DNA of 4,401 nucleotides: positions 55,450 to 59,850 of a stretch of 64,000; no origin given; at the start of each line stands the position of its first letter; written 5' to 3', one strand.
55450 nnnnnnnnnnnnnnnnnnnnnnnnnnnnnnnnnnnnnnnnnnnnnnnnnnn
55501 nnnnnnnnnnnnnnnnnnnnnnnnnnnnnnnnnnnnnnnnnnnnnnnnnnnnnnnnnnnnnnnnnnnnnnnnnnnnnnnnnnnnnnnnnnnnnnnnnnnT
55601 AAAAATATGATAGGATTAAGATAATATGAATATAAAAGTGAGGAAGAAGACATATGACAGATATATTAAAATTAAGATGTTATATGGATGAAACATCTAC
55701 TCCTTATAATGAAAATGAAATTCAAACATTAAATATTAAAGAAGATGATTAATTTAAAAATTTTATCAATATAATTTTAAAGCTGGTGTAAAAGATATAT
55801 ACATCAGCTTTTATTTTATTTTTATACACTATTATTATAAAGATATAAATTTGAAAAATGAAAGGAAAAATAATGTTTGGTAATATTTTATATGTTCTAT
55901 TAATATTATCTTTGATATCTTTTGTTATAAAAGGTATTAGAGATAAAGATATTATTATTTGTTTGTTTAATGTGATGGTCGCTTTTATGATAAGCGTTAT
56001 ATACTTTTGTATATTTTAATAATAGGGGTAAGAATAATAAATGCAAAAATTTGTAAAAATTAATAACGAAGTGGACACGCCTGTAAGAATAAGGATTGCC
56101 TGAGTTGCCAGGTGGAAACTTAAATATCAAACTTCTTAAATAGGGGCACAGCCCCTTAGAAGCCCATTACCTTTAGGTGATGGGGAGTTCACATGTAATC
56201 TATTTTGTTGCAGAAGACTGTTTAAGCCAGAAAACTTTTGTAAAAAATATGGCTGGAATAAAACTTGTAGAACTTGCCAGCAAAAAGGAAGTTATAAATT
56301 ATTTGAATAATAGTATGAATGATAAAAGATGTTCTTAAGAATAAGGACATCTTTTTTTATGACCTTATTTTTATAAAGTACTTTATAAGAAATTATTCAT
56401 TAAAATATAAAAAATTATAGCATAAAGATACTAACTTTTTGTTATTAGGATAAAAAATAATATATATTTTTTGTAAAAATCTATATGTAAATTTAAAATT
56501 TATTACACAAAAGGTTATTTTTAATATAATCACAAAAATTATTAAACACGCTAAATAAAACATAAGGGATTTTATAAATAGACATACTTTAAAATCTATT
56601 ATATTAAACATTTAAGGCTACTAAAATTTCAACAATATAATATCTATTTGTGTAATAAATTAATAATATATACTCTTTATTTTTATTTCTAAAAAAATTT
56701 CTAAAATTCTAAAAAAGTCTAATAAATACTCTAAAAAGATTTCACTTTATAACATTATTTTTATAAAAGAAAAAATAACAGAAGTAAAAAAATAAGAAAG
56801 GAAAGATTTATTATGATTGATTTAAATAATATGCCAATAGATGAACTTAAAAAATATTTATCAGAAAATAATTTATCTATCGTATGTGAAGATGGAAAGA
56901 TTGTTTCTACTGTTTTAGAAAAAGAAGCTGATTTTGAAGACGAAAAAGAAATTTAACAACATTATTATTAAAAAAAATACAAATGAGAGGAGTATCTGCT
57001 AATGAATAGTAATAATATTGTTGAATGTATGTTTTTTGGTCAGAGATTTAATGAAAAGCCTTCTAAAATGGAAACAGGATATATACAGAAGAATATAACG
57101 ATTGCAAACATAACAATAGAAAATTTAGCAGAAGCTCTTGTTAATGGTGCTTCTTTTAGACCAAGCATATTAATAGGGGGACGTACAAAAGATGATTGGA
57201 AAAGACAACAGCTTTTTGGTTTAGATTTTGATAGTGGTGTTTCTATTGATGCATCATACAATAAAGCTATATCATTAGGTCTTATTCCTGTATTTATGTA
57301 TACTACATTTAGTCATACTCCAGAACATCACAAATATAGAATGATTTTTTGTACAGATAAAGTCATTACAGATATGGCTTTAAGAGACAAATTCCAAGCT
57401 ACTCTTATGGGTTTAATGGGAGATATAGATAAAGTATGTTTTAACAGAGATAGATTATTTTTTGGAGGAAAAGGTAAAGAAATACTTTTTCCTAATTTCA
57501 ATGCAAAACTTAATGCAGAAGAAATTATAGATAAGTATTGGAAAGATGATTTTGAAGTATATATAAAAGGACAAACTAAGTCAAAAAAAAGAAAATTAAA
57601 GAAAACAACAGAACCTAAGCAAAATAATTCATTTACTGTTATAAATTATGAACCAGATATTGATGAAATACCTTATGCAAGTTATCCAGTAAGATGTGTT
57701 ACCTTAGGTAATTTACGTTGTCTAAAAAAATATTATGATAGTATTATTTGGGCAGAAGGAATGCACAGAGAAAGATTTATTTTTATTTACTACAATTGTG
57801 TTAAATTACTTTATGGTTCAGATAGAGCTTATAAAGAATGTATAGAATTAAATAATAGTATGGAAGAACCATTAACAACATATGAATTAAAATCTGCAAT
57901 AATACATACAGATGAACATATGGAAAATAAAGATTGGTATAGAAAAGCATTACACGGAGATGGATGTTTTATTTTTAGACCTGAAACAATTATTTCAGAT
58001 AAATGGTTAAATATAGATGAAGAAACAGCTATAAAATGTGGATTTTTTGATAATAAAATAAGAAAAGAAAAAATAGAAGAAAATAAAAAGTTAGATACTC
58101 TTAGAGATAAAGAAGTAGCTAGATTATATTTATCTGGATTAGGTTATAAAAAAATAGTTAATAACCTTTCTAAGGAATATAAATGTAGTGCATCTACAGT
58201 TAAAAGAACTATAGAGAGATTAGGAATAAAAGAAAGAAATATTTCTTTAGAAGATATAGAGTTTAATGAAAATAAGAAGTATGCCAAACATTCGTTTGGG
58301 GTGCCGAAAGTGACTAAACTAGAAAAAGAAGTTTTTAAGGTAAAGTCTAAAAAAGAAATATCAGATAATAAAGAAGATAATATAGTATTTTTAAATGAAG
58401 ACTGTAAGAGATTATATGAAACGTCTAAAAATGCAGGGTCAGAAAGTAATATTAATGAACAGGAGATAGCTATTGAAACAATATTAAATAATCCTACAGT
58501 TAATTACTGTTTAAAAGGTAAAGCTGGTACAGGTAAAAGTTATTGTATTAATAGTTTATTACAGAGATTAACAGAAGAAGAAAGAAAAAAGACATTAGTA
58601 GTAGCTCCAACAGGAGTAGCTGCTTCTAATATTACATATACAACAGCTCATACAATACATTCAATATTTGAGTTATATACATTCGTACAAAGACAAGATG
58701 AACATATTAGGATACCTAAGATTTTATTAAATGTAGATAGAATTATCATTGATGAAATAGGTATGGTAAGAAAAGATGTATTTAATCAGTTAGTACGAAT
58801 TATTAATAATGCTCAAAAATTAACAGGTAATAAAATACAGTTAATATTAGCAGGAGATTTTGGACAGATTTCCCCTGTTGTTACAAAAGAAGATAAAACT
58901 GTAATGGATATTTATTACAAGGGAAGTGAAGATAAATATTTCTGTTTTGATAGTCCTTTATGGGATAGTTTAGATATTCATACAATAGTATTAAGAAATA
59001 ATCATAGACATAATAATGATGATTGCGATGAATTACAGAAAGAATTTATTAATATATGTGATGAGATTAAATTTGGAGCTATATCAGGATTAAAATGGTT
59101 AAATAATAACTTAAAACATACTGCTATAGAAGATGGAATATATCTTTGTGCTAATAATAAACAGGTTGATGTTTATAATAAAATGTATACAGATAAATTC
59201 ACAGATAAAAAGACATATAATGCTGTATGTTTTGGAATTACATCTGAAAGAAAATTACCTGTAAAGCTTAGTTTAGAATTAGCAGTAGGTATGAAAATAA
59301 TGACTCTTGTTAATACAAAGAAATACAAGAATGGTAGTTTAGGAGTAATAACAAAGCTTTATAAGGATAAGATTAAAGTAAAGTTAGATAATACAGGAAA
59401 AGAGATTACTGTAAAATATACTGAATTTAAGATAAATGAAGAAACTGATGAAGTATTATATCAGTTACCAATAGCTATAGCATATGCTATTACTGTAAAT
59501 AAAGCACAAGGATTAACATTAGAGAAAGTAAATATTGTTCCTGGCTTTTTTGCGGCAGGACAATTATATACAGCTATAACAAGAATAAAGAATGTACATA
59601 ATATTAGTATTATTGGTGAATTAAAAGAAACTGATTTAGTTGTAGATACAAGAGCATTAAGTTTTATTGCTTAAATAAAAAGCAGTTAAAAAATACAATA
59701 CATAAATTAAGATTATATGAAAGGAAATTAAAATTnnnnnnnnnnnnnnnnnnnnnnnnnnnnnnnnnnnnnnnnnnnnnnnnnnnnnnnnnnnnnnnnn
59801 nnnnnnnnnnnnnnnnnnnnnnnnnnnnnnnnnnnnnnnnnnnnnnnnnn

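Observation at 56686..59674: Candidate replication origin (iterons) plus Prim-Pol-helicase fusion Rep protein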

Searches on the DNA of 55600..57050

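Call 107: search_rna_families(source=window, start=55600, end=57050, threshold=evalue, max_evalue=1)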
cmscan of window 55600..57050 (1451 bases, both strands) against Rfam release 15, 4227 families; matches with E-value up to 1: 0.
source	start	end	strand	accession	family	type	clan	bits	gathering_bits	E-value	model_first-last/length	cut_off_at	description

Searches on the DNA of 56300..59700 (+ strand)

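Call 10: search_dna_similar(query=window:56300-59700:+, collection=plasmids, mode=distant, max_rows=20)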
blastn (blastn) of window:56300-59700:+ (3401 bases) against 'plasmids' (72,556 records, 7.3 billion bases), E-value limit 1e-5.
No match.

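Call 11: search_dna_similar(query=window:56300-59700:+, collection=phages, mode=distant, max_rows=20)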
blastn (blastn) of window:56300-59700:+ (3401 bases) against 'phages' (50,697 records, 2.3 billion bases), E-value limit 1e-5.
No match.

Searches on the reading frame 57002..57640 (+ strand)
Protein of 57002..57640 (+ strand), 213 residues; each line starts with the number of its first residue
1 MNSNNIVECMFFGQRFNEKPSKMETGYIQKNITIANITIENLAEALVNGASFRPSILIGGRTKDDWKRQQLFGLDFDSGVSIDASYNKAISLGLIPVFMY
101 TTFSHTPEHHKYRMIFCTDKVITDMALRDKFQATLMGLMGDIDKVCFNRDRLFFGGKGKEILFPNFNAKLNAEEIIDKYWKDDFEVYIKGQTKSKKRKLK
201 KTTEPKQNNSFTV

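Call 34: predict_structure(alignment_id=A2)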
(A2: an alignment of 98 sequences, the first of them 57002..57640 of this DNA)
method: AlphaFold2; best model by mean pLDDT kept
length: 213 residues; sequences in the alignment: 98
mean_pLDDT: 85.5   pTM: 0.83
mean pLDDT of the five models: 85.5, 85.4, 85.0, 84.6, 84.5
residues with pLDDT >= 90: 147; 70-90: 31; 50-70: 11; < 50: 24
segments of 3 or more residues with pLDDT < 50: 192-213
pLDDT, mean of each block of 10 residues (from residue 1): 80 94 94 97 96 94 91 91 96 98 90 96 96 94 68 82 97 98 86 40 33 33
secondary structure, 60 per line:
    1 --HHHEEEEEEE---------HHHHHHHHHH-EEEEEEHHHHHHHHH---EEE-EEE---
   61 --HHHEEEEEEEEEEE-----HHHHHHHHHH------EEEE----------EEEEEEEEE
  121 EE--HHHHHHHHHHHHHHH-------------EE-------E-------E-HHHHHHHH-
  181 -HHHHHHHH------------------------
elements in order: E6-12 H22-31 E33-38 H39-47 E51-53 E55-57 E66-76 H82-91 E98-101 E112-122 H125-139 H172-179 H182-189

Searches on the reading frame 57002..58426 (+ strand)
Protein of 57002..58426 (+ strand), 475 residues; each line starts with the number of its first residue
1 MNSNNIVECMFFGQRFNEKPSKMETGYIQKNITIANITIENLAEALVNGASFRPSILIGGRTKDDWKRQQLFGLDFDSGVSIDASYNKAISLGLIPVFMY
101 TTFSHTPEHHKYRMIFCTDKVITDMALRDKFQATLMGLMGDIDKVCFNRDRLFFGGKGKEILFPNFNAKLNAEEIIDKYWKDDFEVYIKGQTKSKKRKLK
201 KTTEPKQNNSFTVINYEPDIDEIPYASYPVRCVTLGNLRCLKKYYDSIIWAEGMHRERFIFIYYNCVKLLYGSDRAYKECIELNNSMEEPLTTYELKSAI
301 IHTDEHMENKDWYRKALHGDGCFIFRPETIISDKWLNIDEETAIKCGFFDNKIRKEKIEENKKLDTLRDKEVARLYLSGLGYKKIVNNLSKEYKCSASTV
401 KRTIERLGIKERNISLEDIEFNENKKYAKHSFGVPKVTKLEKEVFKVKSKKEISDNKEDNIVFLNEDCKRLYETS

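Call 19: search_solved_structures(query=window:57002-58426:+, max_evalue=10)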
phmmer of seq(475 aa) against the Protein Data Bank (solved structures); distinct sequences matched with E-value up to 10: 2.
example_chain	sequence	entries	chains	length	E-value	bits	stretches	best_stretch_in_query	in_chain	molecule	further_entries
1fse_A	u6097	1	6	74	0.68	11.8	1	355-416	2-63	GERE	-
9vzy_A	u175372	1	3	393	2.6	9.9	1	51-101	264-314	HTH cro/C1-type domain-containing protein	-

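Call 20: search_protein_families(library=ncbifam, proteins=[window:57002-58420:+], max_evalue=1)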
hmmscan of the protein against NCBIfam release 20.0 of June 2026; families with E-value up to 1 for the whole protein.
window:57002-58420:+ (473 aa): 3 families
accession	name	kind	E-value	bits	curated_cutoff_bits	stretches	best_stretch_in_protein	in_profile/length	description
NF048019.1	IS256_Zn_var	equivalog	0.00073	18.9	150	1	371-434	40-103/304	IS256 family transposase, variant Zn-binding type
NF002074.0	PRK00913.1-4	equivalog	0.026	13.4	415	1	356-466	54-162/496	leucyl aminopeptidase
NF038181.1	reg_ATPase_IniR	equivalog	0.18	10.1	750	1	368-412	770-814/827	isoniazid response ATPase/transcriptional regulator IniR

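Call 74: search_dna_similar(query=window:57002-58411:+, collection=plasmids, mode=protein, max_evalue=1, max_rows=25)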
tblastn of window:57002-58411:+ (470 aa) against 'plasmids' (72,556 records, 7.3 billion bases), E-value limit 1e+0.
Records with a match: 36; places in all: 37; records where one place covers at least 80% of the query: 0.
Best place of each record, by identity: <60% 36.
By first word of the organism name: Nostoc 17; Tolypothrix 6; Staphylococcus 3; Bacillus 2; Microchaete 2; Picosynechococcus 1; Paenibacillus 1; Bradyrhizobium 1; Aphanizomenonaceae 1; 'Nostoc 1; and 1 more.
By predicted mobility (MOB-suite, as given by PLSDB): mobilizable 24; non-mobilizable 11; conjugative 1.
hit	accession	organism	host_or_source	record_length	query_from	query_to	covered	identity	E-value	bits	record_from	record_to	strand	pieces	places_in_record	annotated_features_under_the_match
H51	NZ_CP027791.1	Bacillus licheniformis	Cell culture,Manure compost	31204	16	175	34%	31.6%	1e-9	69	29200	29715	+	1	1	hypothetical protein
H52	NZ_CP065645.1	Bacillus licheniformis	-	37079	16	175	34%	31.6%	1e-9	69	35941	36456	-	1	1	hypothetical protein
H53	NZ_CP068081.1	Staphylococcus carnosus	-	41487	6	177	37%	27.5%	3e-7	61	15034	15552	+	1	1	hypothetical protein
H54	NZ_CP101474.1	Staphylococcus equorum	water,poultry farm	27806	33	182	32%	29.2%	2e-5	55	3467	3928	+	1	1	hypothetical protein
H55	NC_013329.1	Staphylococcus aureus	-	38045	33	177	31%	28.6%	3e-9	67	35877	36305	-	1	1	hypothetical protein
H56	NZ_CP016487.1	Picosynechococcus sp. PCC 8807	cell culture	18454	12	163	32%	26.9%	3e-5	54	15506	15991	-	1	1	PriCT-2 domain-containing protein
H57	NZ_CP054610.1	Paenibacillus cellulosilyticus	cell culture,soil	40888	46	182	29%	25.5%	4e-1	41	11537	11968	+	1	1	virulence-associated E family protein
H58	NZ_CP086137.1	Bradyrhizobium barranii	Glycine max cv. AC Orford,Cell ...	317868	36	158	26%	27.2%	8e-1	40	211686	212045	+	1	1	plasmid replication protein, CyRepA1 family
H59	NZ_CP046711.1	Nostoc sp. ATCC 53789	-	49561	97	175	17%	34.6%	5e-3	47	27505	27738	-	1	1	PriCT-2 domain-containing protein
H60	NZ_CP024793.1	Nostoc flagelliforme CCNUN1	cell culture,desert soil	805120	97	175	17%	34.6%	6e-3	47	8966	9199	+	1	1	PriCT-2 domain-containing protein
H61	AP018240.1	Microchaete diplosiphon NIES-3275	-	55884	97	177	17%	32.5%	1e-3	49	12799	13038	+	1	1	hypothetical protein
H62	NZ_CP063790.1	Tolypothrix sp. PCC 7712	Soil sample,soil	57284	97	177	17%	32.5%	1e-3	49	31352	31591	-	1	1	PriCT-2 domain-containing protein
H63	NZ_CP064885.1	Tolypothrix sp. PCC 7601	Fresh water sample,Fresh water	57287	97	177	17%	32.5%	1e-3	49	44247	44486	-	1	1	PriCT-2 domain-containing protein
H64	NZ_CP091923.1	Nostoc sp. UHCC 0870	cell culture,Brackish water, ...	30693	97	177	17%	32.5%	3e-3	48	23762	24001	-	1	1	PriCT-2 domain-containing protein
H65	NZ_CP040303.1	Nostoc sp. TCL26-01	Leiosporoceros dussii,pure culture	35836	97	177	17%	32.5%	3e-3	48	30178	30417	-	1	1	PriCT-2 domain-containing protein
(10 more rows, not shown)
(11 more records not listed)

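Call 75: search_dna_similar(query=window:57002-58411:+, collection=phages, mode=protein, max_evalue=1, max_rows=25)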
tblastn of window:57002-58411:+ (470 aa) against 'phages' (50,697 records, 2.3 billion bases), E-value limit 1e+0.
Records with a match: 37; places in all: 38; records where one place covers at least 80% of the query: 0.
Best place of each record, by identity: <60% 37.
By first word of the organism name: Paenibacillus 23; Cyanophage 5; Bacillus 4; Lactococcus 2; Staphylococcus 1; Leptospira 1; Cronobacter 1.
By host as written in the record: Paenibacillus larvae 2017 10; Paenibacillus larvae F1A 8; Parasynechococcus marenigrum WH 8102 3; Bacillus cereus LH002 2; Paenibacillus larvae F2B 2; Paenibacillus larvae TP 2; Synechococcus sp. CC9605 2; Lactococcus lactis SMQ-388 2; and 6 more.
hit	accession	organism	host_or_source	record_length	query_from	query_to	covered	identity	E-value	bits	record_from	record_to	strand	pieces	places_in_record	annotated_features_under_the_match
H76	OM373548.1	Staphylococcus phage vB_SpsM-DH2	Staphylococcus pseudintermedius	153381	7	184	38%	30.1%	1e-9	67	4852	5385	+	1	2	record has no annotation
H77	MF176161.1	Bacillus phage Deep-Purple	Bacillus cereus LH002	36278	14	172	34%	31.0%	5e-13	77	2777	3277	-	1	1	hypothetical protein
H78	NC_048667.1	Bacillus phage Deep-Purple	Bacillus cereus LH002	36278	14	172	34%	31.0%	5e-13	77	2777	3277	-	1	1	hypothetical protein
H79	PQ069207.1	Bacillus phage S4-5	Bacillus sp. S4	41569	14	180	36%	26.8%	5e-2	42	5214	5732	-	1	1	record has no annotation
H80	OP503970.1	Paenibacillus phage ApiWellbeing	Paenibacillus larvae F1A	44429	39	185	31%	30.2%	3e-3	46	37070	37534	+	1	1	virulence-associated protein E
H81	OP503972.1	Paenibacillus phage Bob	Paenibacillus larvae F2B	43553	39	185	31%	30.2%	3e-3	46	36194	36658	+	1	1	virulence-associated protein E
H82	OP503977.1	Paenibacillus phage GIW2016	Paenibacillus larvae 2017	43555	39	185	31%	30.2%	3e-3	46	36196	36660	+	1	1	virulence-associated protein E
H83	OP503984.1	Paenibacillus phage Rosalind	Paenibacillus larvae F1A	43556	39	185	31%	30.2%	3e-3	46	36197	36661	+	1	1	virulence-associated protein E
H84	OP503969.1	Paenibacillus phage AJG77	Paenibacillus larvae 2017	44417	39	185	31%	30.2%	3e-3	46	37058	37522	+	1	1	virulence-associated protein E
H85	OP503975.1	Paenibacillus phage FutureBee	Paenibacillus larvae TP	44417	39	185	31%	30.2%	3e-3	46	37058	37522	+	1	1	virulence-associated protein E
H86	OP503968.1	Paenibacillus phage ABAtENZ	Paenibacillus larvae 2017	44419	39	185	31%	30.2%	3e-3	46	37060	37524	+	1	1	virulence-associated protein E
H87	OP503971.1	Paenibacillus phage Bloomfield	Paenibacillus larvae 2017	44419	39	185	31%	30.2%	3e-3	46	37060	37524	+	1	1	virulence-associated protein E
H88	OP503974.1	Paenibacillus phage Dante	Paenibacillus larvae WAI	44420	39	185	31%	30.2%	3e-3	46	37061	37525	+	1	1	virulence-associated protein E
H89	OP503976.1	Paenibacillus phage GaryLarson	Paenibacillus larvae F2B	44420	39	185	31%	30.2%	3e-3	46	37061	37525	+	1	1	virulence-associated protein E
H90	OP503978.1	Paenibacillus phage Jacinda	Paenibacillus larvae 2017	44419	39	185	31%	30.2%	3e-3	46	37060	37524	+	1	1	virulence-associated protein E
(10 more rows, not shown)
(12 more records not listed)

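Call 76: get_annotated_region(hit=H51, flank=4000)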
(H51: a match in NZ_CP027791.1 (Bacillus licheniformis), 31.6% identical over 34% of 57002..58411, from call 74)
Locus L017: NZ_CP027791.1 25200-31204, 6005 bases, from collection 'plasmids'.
description: Bacillus licheniformis strain TAB7 plasmid pTAB7B, complete sequence
organism: Bacillus licheniformis (NCBI taxid 1402)
taxonomy: Bacteria; Bacillota; Bacilli; Bacillales; Bacillaceae; Bacillus; Bacillus licheniformis
host: -; source: Cell culture,Manure compost; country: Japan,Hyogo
typing (MOB-suite, as given by PLSDB): non-mobilizable
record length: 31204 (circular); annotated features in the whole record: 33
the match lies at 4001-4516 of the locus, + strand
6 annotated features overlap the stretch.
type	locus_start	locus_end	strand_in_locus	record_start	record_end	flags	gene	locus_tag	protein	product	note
CDS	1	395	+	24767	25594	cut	-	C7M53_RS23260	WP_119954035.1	glucosaminidase domain-containing protein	-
CDS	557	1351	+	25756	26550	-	-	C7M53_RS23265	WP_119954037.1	ParA family protein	-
CDS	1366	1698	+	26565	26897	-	-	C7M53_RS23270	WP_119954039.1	hypothetical protein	-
CDS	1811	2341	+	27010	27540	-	-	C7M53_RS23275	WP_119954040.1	hypothetical protein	-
CDS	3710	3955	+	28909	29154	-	-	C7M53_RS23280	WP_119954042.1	hypothetical protein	-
CDS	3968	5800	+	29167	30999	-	-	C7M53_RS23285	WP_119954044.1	hypothetical protein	-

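Call 77: get_annotated_region(hit=H77, flank=4000)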
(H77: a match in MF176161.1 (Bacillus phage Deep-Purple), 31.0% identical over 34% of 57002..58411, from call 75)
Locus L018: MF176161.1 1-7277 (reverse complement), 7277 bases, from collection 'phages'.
description: Bacillus phage Deep-Purple, complete genome.
organism: Bacillus phage Deep-Purple (NCBI taxid 1873341)
taxonomy: Viruses; Duplodnaviria; Heunggongvirae; Uroviricota; Caudoviricetes; Deurplevirus; Deurplevirus deeppurple
host: Bacillus cereus LH002; source: soil; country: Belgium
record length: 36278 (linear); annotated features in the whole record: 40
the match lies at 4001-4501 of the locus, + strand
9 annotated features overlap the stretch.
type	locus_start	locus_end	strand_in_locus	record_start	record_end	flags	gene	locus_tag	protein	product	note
CDS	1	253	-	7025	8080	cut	-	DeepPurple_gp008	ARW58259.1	terminase small subunit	-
CDS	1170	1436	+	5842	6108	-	-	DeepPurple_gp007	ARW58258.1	hypothetical protein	-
CDS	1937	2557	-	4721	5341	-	-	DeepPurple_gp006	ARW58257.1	DNA-binding protein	-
CDS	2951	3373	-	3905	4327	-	-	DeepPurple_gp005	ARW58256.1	hypothetical protein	-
CDS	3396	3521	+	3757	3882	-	-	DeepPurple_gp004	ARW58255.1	hypothetical protein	-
CDS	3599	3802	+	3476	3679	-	-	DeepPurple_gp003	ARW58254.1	transcriptional regulator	-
CDS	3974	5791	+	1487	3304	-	-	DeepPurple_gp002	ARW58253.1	hypothetical protein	-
CDS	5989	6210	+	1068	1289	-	-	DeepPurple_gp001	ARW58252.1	hypothetical protein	-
CDS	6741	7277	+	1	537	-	-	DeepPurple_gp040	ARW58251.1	hypothetical protein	-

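Call 78: search_protein_families(library=pfam, proteins=[L017:3968-5797:+, L018:3974-5788:+, L017:3710-3952:+], max_evalue=0.01)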
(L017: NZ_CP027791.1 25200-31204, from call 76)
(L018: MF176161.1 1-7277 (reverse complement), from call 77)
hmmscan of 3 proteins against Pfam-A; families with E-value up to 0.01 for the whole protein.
L017:3968-5797:+ (610 aa): 1 family
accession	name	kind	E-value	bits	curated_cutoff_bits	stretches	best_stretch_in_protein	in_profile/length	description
PF01807.25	Zn_ribbon_DnaG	-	0.0015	18.8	24.9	0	269-333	38-96/98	CHC2 zinc finger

L018:3974-5788:+ (605 aa): 1 family
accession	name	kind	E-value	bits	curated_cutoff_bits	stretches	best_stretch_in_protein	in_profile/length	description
PF01807.25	Zn_ribbon_DnaG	-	0.008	16.4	24.9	0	244-324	16-94/98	CHC2 zinc finger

L017:3710-3952:+ (81 aa): 0 families
